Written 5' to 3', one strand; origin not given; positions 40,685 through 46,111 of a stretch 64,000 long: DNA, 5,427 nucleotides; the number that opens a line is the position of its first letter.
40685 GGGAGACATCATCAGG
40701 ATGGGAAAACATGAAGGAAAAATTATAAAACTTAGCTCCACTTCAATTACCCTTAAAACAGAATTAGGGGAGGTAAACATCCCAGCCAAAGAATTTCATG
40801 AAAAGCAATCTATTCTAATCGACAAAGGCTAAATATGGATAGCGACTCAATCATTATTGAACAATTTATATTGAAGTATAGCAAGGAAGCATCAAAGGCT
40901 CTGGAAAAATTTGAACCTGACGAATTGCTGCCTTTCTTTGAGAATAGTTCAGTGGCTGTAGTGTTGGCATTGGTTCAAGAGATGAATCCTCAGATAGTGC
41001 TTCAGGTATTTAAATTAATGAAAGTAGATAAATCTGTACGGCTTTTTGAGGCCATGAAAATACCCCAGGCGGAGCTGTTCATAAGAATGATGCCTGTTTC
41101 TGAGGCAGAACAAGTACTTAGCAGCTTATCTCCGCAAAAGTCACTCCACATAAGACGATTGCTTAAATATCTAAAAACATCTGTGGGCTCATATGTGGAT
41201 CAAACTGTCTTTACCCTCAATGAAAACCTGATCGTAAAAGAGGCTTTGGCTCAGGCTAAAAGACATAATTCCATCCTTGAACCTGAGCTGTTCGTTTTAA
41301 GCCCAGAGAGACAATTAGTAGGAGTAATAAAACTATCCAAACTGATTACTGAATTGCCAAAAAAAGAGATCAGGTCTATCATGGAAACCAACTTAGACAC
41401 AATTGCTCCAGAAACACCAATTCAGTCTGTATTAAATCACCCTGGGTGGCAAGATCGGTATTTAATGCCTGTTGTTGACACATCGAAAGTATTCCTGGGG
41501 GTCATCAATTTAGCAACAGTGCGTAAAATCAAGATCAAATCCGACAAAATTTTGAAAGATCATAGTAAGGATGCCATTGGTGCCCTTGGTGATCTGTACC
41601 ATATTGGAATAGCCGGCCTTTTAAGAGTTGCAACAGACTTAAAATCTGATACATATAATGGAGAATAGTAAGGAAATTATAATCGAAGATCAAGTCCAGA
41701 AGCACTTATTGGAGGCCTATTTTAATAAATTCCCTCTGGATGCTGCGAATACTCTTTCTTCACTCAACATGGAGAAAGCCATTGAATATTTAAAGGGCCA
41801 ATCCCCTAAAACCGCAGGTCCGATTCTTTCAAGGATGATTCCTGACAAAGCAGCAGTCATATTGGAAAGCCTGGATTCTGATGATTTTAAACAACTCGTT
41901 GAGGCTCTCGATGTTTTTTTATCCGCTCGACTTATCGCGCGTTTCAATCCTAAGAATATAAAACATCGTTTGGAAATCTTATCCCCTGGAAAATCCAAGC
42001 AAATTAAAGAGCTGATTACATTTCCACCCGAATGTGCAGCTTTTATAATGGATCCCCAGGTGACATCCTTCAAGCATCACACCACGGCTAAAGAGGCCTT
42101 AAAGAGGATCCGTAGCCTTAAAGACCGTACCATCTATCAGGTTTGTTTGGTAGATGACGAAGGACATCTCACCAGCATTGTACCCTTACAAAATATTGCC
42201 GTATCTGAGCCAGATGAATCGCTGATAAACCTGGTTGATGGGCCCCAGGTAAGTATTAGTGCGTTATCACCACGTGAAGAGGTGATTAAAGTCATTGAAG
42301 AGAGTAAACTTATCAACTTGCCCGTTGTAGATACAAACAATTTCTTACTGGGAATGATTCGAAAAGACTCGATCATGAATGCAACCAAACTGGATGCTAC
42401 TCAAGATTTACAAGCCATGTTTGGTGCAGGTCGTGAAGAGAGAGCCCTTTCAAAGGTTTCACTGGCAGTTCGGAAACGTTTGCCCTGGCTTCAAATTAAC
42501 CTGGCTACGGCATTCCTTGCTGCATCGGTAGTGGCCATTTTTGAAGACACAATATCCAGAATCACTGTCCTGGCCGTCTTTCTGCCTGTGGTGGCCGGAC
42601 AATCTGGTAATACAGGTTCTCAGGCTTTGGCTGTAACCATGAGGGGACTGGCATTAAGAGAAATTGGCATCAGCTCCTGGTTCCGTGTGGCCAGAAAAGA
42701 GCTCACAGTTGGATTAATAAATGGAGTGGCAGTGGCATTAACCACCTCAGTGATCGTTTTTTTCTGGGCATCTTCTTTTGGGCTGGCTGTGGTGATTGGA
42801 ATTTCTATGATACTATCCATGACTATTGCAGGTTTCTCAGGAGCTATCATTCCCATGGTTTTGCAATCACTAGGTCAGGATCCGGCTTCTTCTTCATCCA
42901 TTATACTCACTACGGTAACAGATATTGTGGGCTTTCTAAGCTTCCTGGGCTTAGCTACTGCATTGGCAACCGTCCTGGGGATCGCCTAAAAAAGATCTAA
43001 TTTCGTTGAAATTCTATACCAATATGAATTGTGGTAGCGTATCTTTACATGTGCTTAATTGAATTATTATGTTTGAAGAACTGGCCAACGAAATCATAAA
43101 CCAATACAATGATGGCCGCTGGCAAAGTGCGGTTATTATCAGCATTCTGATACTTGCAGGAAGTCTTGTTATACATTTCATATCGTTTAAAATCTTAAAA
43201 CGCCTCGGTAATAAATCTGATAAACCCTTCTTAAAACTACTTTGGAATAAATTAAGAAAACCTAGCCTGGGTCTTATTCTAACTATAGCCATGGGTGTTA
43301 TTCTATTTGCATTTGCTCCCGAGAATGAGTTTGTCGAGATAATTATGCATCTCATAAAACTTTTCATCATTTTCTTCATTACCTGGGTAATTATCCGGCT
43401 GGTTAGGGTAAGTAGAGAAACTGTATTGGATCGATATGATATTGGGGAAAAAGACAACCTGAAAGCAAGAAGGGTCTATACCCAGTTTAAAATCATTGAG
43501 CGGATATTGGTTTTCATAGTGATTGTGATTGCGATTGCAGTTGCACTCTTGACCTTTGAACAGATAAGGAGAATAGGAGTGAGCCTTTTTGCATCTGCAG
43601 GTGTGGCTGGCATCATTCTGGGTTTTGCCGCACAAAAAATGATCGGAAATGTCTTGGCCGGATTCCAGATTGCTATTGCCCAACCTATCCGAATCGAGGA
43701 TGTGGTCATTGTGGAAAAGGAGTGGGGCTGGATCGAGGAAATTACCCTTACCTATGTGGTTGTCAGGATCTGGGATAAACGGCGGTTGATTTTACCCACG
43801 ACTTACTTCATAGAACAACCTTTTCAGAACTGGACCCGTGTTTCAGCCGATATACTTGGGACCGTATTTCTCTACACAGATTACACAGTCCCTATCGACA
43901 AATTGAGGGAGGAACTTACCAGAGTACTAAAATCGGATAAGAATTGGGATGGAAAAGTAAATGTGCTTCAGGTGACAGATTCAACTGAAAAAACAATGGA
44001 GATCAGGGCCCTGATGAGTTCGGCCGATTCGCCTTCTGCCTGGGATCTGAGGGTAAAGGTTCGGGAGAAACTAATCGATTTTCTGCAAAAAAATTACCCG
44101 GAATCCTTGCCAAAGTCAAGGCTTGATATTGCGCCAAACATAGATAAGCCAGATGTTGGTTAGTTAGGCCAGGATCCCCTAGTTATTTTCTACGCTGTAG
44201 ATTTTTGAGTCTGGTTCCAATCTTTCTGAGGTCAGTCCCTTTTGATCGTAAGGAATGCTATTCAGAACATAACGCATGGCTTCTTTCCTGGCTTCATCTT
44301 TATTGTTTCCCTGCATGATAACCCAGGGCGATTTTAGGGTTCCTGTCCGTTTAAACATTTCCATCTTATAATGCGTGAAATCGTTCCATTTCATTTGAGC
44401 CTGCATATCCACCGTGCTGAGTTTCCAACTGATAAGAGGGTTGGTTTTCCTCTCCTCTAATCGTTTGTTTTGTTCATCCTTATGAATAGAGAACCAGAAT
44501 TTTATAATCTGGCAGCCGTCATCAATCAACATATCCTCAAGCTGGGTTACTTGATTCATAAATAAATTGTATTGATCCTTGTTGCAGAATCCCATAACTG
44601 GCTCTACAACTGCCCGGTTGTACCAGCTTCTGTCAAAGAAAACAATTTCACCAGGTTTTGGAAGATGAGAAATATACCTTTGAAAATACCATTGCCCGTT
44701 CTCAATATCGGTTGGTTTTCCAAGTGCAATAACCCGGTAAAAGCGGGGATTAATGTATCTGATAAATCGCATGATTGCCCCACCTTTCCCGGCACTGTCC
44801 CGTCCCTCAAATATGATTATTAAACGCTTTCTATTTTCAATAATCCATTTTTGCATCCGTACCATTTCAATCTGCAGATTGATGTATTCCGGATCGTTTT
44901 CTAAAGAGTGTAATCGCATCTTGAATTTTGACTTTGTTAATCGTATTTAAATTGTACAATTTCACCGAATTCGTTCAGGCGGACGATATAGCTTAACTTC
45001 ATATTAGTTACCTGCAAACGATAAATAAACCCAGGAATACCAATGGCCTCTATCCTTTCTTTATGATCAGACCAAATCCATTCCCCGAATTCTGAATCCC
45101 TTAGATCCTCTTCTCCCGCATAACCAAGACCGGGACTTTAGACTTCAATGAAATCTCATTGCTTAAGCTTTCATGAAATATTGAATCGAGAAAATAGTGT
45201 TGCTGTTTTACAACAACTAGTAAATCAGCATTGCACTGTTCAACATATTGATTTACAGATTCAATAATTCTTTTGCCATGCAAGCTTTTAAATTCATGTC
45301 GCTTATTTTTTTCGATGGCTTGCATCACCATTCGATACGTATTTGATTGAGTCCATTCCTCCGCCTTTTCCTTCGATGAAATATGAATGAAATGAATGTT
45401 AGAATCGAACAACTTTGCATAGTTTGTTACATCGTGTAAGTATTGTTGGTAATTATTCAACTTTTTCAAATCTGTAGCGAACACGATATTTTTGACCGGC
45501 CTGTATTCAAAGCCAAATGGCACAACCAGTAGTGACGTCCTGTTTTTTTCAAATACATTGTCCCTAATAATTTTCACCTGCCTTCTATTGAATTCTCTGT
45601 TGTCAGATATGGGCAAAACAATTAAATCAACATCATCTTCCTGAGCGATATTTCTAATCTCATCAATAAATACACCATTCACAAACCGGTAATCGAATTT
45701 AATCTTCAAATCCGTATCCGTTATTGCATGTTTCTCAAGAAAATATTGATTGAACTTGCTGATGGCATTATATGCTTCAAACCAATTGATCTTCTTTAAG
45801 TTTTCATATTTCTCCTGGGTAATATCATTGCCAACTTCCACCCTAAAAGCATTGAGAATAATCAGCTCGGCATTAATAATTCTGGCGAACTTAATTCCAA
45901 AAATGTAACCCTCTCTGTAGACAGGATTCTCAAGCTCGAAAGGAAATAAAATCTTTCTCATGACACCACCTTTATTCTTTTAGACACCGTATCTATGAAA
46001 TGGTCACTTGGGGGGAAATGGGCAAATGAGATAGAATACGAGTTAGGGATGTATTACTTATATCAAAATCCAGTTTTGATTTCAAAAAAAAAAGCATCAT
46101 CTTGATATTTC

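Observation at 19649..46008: Seven oriented copies of an ECF-sigma-type bipartite promoter motif (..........-N11/12-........) link a ~26-kb block of stress, ion, polyamine and unknown-enzyme operons into one putative regulon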

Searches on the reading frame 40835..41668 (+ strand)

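Call 11: search_protein_families(library=pfam, proteins=[window:40835-41668:+])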
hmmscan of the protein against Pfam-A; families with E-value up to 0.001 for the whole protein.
window:40835-41668:+ (277 aa): 2 families
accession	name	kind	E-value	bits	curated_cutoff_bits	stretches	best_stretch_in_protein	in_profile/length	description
PF03448.22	MgtE_N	-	1.5e-09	38.8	25.9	1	18-112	5-99/102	MgtE intracellular N domain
PF00571.33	CBS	-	4.4e-06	27.4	24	0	117-174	1-55/57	CBS domain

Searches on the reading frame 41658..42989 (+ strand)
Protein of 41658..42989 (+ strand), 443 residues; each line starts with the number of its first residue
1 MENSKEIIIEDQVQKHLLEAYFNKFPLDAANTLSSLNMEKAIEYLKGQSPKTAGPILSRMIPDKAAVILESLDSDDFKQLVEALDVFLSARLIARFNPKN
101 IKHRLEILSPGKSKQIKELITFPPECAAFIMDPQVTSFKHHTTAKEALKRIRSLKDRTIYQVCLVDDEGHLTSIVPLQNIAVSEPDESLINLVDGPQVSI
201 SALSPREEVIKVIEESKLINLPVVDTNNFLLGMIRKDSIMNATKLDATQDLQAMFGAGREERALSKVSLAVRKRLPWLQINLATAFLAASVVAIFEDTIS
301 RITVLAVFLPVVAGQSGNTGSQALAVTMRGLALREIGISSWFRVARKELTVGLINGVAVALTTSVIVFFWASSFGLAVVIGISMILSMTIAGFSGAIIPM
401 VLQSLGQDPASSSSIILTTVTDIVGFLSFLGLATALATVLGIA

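Call 11: search_protein_families(library=pfam, proteins=[window:41658-42989:+])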
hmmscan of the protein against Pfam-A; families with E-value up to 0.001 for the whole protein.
window:41658-42989:+ (443 aa): 4 families
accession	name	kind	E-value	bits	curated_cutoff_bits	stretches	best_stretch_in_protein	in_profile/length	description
PF01769.21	MgtE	-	2e-32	112.5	27.6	1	309-432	1-125/125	Divalent cation transporter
PF03448.22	MgtE_N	-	8.1e-11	42.8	25.9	1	26-125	3-102/102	MgtE intracellular N domain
PF00571.33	CBS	-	2e-09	38.1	24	0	198-242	10-54/57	CBS domain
PF14841.11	FliG_M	-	0.00088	19.9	25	0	42-79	5-42/76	FliG middle domain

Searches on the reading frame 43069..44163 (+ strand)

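Call 11: search_protein_families(library=pfam, proteins=[window:43069-44163:+])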
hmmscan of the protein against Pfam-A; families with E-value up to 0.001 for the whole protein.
window:43069-44163:+ (364 aa): 1 family
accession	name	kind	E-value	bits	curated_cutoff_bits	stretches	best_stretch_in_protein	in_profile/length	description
PF00924.24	MS_channel_2nd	-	1e-12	48.4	20.2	1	191-257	2-68/68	Mechanosensitive ion channel, beta-domain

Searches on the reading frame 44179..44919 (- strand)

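Call 11: search_protein_families(library=pfam, proteins=[window:44179-44919:-])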
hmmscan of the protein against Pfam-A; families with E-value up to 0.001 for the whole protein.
window:44179-44919:- (246 aa): 1 family
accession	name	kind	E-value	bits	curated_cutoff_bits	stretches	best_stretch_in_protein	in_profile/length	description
PF03976.20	PPK2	-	3.2e-83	279.2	22.3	1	9-227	8-226/229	Polyphosphate kinase 2 (PPK2)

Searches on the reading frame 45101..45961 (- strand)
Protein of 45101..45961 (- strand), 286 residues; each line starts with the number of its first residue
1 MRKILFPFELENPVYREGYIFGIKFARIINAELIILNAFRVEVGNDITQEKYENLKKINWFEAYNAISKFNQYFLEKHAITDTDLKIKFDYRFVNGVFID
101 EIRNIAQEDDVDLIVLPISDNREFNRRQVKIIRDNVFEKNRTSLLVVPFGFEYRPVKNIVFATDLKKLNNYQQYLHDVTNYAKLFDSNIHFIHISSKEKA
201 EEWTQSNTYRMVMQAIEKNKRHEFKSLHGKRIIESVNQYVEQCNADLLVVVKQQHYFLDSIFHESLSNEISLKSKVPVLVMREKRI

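Call 11: search_protein_families(library=pfam, proteins=[window:45101-45961:-])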
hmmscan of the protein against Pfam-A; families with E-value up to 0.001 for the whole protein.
window:45101-45961:- (286 aa): 1 family
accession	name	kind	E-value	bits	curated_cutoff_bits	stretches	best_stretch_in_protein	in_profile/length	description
PF00582.32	Usp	-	1.3e-09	39.2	24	1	174-282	18-141/141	Universal stress protein family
